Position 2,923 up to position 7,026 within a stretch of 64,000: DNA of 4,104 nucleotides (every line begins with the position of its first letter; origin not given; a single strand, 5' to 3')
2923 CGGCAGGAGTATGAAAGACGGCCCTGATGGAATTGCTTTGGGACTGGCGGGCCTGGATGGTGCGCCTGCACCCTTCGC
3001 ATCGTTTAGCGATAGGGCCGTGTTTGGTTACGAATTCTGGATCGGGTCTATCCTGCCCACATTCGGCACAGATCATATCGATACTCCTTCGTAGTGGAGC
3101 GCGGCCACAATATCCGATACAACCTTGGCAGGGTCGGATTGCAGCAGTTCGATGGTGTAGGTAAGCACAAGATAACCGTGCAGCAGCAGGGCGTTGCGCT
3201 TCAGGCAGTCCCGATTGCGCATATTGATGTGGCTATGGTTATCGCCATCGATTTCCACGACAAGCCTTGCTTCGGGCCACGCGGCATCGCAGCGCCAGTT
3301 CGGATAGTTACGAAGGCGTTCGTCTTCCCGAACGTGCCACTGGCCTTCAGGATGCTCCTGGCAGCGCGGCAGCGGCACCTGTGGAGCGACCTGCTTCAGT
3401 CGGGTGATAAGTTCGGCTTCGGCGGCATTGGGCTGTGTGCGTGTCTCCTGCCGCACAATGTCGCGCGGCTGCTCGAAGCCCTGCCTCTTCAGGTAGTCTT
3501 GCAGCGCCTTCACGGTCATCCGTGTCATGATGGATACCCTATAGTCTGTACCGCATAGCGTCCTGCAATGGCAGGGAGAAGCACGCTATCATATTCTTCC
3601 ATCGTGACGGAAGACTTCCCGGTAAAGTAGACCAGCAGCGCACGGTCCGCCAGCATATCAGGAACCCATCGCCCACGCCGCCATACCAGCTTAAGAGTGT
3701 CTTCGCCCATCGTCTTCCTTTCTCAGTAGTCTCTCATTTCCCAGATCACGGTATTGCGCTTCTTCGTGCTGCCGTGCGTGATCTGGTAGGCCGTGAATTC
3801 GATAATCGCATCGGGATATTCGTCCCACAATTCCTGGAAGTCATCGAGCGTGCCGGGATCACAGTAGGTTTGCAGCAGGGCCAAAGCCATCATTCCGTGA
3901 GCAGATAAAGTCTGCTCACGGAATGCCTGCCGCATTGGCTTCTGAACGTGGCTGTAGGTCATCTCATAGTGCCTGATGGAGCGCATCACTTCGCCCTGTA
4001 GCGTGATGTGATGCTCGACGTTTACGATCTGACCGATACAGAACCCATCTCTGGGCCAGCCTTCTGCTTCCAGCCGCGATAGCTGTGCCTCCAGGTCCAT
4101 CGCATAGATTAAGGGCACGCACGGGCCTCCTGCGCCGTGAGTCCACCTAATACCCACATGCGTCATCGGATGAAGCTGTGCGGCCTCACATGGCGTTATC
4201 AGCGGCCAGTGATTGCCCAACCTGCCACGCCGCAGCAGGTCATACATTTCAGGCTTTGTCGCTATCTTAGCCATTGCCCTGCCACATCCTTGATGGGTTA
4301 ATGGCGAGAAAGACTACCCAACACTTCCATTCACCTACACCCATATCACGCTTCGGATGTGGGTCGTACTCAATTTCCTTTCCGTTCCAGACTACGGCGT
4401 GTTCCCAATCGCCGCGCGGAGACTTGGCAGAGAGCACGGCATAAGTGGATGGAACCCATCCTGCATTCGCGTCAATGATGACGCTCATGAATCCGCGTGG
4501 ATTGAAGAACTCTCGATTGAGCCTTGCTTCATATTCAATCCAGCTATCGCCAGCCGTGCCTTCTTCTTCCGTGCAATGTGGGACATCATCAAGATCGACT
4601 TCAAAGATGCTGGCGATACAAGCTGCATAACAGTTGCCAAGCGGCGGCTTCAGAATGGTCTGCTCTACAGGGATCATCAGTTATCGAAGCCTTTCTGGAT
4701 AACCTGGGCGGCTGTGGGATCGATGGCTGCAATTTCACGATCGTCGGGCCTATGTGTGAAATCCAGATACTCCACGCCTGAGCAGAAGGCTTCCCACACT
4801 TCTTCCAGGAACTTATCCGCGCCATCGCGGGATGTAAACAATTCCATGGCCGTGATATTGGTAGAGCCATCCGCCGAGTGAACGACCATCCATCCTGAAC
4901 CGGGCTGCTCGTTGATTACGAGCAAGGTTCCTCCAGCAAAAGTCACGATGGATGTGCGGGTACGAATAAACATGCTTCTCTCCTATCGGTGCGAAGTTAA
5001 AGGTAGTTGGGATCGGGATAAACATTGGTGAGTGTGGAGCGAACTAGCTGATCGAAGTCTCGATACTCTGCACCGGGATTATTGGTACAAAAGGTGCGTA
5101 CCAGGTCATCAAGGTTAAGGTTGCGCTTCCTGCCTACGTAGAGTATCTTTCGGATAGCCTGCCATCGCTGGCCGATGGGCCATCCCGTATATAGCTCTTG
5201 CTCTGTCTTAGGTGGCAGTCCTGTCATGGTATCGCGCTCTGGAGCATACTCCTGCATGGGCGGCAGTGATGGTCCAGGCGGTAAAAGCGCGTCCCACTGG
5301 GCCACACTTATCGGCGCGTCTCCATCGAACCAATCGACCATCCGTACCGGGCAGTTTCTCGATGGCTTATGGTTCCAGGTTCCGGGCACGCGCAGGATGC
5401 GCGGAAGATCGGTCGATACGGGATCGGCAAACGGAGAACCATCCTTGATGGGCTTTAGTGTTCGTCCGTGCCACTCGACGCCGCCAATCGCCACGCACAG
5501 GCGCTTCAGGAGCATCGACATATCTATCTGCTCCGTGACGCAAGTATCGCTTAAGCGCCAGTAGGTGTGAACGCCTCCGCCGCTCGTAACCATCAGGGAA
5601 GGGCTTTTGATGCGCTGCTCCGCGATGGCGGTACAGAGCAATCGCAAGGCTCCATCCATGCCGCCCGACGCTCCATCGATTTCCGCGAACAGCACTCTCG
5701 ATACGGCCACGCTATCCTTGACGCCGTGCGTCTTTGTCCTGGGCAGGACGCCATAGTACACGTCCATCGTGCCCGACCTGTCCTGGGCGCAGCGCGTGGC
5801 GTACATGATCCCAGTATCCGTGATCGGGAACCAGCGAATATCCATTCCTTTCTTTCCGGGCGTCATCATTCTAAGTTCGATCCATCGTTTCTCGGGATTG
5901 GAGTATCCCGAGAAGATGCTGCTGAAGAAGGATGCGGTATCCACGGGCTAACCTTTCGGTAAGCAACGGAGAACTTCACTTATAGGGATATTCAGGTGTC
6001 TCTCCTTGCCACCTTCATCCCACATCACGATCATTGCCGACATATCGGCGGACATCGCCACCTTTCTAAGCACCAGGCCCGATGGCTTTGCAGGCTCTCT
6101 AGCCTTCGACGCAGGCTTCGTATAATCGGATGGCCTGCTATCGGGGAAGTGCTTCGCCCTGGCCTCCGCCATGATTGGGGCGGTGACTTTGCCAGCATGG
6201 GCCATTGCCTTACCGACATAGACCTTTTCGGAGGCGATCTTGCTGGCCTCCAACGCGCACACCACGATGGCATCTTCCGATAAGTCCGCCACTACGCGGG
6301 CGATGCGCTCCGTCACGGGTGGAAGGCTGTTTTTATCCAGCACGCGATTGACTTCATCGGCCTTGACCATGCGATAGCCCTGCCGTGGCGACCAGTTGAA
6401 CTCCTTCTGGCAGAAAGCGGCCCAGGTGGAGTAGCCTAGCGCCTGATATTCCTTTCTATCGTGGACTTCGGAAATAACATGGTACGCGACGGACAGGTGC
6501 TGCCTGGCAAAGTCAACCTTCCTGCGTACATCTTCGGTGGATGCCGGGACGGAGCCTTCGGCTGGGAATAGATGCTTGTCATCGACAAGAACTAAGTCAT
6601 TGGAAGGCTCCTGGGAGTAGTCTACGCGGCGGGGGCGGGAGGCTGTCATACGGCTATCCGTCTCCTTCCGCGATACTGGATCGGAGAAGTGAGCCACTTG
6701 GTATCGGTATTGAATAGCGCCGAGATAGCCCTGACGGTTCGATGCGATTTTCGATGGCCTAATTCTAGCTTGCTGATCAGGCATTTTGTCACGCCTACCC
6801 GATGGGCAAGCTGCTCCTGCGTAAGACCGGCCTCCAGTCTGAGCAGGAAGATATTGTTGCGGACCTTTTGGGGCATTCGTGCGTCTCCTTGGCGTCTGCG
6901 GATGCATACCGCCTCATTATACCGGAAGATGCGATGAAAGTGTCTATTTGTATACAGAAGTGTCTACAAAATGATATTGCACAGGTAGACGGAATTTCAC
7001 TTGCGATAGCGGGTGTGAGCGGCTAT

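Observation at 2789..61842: Genome-wide start-associated palindrome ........-NN-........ marking the first gene of modules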

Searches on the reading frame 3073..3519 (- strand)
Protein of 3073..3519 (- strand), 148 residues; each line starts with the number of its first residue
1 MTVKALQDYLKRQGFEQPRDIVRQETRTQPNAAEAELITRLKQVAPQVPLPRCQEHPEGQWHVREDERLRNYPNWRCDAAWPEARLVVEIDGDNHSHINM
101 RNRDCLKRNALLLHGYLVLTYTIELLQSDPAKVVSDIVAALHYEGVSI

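Call 44: search_protein_families(library=pfam, proteins=[window:3073-3519:-], max_evalue=0.01)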
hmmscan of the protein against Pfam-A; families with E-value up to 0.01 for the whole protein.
window:3073-3519:- (148 aa): 2 families
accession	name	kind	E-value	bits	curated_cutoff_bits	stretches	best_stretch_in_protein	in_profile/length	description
PF04480.18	DUF559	-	5.7e-07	29.8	20.6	1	78-141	47-108/109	Protein of unknown function (DUF559)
PF18741.7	MTES_1575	-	0.0072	16.8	38.2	0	83-141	37-96/96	REase_MTES_1575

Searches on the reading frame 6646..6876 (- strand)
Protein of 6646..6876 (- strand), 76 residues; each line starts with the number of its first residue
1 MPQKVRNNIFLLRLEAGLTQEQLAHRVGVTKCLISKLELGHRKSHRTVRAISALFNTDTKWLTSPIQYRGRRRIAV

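Call 11: search_protein_families(library=pfam, proteins=[window:6646-6876:-], max_evalue=0.01)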
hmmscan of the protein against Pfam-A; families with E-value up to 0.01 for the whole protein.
window:6646-6876:- (76 aa): 3 families
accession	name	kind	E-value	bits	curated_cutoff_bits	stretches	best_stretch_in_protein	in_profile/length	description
PF01381.28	HTH_3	-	7.3e-10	39.2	23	1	12-62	4-55/55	Helix-turn-helix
PF13560.12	HTH_31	-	9.5e-07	29.5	27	1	12-58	9-57/64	Helix-turn-helix domain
PF12844.13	HTH_19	-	1.1e-06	28.9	30.2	1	11-62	6-58/64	Helix-turn-helix domain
